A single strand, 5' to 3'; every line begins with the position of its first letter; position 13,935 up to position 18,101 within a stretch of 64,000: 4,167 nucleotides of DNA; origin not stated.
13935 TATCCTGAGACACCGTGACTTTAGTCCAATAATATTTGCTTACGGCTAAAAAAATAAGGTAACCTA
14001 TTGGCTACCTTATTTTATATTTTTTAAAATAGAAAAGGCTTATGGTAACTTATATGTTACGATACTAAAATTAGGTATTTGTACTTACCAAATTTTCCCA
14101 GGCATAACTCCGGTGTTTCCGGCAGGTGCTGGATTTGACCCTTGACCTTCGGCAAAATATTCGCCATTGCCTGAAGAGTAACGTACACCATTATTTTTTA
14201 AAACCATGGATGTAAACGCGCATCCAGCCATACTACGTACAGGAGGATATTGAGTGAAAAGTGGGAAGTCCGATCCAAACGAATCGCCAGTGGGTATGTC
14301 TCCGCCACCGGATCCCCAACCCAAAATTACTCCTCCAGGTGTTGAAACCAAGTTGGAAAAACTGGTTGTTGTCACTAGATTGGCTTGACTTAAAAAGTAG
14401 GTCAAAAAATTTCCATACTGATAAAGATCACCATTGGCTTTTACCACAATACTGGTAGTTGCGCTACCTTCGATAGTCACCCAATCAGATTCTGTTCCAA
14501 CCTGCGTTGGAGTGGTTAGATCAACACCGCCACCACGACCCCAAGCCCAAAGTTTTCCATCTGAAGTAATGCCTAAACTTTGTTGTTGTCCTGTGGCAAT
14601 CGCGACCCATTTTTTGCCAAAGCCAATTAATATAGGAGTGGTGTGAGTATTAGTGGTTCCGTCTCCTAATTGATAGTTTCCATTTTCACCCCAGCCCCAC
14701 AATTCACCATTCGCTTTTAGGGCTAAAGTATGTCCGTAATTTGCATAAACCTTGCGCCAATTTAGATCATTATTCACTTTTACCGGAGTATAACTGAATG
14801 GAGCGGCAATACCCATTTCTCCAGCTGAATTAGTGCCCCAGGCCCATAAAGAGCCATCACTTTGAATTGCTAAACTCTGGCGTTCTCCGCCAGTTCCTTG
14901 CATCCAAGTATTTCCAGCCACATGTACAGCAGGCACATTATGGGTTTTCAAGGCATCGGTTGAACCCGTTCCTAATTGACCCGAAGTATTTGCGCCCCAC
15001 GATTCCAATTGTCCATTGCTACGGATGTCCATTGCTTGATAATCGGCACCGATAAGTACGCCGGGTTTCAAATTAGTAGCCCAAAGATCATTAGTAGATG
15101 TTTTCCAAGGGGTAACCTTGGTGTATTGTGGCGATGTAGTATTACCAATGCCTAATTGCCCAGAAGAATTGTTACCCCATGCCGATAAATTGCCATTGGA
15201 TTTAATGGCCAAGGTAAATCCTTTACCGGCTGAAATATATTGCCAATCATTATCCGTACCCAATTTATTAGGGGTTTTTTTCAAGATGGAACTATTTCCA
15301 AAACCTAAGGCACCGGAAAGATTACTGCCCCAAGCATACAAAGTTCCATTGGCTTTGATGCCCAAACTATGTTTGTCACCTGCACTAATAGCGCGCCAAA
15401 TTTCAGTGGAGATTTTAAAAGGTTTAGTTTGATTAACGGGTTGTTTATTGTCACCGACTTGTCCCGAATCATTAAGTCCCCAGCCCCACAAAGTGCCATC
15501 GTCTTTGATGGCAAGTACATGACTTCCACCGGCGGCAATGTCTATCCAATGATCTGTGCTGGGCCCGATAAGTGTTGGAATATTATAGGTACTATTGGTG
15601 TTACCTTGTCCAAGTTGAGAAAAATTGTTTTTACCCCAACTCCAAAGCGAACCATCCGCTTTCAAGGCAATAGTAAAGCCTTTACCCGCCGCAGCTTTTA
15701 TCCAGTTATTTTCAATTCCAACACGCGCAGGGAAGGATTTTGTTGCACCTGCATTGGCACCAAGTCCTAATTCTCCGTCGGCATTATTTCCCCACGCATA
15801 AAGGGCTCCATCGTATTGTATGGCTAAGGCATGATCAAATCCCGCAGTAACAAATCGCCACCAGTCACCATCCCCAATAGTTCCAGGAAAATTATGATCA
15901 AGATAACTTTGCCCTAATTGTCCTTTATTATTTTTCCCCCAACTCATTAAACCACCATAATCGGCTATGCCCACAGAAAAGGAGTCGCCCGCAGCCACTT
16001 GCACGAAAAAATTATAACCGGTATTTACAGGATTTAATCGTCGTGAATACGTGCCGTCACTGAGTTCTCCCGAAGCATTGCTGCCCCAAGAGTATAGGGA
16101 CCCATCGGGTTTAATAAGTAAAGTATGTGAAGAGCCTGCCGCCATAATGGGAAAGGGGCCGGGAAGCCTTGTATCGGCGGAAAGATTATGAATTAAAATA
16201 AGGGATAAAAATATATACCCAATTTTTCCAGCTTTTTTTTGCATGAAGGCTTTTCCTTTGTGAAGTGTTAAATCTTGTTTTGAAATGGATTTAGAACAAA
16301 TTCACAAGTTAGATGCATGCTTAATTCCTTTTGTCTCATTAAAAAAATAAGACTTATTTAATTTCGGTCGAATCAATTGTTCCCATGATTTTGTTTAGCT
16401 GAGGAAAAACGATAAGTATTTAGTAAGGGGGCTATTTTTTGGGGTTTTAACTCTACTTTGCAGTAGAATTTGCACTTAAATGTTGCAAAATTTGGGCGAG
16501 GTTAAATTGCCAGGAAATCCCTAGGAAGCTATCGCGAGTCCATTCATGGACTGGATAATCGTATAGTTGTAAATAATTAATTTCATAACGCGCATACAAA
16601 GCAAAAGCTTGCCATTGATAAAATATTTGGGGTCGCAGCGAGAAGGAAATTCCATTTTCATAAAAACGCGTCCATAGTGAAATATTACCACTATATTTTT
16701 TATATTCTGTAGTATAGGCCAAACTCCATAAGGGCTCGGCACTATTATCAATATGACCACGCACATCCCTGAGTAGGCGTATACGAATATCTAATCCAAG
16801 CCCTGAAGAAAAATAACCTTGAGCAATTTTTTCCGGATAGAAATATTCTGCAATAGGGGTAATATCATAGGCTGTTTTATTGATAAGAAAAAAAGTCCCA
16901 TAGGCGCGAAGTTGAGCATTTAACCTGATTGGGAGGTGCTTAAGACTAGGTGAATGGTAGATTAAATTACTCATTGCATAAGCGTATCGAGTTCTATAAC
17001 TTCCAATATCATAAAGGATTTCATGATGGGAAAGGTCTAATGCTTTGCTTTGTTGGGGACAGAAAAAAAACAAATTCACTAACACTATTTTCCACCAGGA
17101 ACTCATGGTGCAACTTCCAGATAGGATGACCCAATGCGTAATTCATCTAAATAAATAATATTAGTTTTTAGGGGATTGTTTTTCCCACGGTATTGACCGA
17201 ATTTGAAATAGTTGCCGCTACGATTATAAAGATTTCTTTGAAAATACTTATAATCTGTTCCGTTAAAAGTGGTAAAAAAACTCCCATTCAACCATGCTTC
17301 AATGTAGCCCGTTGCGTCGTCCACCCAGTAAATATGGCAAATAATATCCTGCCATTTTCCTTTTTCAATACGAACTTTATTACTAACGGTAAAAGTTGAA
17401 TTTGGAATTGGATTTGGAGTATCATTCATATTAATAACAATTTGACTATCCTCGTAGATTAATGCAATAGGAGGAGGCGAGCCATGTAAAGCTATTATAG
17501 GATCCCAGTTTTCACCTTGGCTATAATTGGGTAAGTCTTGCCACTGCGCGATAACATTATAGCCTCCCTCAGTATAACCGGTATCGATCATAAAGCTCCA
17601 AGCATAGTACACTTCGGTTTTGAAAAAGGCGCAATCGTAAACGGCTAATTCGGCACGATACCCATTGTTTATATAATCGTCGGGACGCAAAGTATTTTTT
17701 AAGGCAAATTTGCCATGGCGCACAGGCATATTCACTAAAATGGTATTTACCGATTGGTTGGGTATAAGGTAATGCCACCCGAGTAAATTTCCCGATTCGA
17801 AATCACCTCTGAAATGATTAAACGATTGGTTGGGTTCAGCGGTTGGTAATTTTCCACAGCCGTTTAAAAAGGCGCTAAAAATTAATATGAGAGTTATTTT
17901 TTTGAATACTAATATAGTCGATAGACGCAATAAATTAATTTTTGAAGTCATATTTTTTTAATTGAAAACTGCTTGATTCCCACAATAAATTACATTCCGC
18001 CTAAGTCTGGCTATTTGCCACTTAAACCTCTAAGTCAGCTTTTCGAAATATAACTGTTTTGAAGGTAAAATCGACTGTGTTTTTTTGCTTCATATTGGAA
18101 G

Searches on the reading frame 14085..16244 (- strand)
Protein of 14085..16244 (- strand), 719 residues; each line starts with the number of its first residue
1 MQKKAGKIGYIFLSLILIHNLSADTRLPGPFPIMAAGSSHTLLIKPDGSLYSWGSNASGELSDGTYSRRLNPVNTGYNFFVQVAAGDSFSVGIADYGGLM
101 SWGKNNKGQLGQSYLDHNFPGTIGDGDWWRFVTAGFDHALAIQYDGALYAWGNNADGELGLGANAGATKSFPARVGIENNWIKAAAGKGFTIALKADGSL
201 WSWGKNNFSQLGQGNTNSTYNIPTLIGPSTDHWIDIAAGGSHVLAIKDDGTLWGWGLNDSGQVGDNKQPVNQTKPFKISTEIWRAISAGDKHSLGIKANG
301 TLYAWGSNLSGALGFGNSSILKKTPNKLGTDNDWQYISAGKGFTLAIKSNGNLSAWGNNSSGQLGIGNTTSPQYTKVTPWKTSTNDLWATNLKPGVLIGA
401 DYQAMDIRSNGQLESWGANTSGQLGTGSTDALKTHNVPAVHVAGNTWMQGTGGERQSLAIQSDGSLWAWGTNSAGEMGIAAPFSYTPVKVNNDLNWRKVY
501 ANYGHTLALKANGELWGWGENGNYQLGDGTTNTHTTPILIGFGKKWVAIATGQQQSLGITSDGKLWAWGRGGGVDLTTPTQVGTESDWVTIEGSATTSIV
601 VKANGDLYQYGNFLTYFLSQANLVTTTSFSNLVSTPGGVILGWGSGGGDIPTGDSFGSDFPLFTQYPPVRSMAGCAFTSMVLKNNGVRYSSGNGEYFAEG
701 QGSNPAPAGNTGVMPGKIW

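Call 3: search_protein_families(library=pfam, proteins=[window:14085-16244:-], max_evalue=0.01)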
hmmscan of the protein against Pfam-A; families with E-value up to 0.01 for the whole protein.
window:14085-16244:- (719 aa): 4 families
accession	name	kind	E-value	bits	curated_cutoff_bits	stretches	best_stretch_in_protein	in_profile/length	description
PF25390.1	WD40_RLD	-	3.3e-188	625.9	150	4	132-430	36-336/363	RCC1-like domain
PF00415.24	RCC1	-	1.1e-77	256.8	21.7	10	197-246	1-50/50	Regulator of chromosome condensation (RCC1) repeat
PF13540.12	RCC1_2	-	2e-74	244.1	22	9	234-262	2-30/30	Regulator of chromosome condensation (RCC1) repeat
PF25384.1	Alsin_RLD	-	1.5e-14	54.6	100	0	184-214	280-310/405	Alsin RCC1-like domain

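Call 4: search_protein_families(library=ncbifam, proteins=[window:14085-16244:-], max_evalue=0.01)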
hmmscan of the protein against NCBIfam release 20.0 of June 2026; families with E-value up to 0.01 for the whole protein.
window:14085-16244:- (719 aa): 0 families

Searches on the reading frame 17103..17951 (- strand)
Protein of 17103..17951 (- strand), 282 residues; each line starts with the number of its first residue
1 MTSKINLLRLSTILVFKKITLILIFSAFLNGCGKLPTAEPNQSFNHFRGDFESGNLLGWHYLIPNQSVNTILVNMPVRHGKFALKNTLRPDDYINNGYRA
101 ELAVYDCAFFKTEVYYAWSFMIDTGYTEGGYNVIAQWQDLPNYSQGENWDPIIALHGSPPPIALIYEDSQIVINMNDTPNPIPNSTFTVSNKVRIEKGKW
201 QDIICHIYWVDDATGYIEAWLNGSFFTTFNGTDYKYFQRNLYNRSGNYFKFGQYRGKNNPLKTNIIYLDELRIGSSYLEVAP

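Call 88: search_protein_families(library=pfam, proteins=[window:17103-17951:-], max_evalue=0.01)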
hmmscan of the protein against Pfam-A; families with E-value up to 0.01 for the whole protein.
window:17103-17951:- (282 aa): 1 family
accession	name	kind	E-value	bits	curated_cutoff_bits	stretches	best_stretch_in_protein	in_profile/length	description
PF14099.13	Polysacc_lyase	-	5.1e-30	105.4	29.9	1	51-272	1-210/210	Polysaccharide lyase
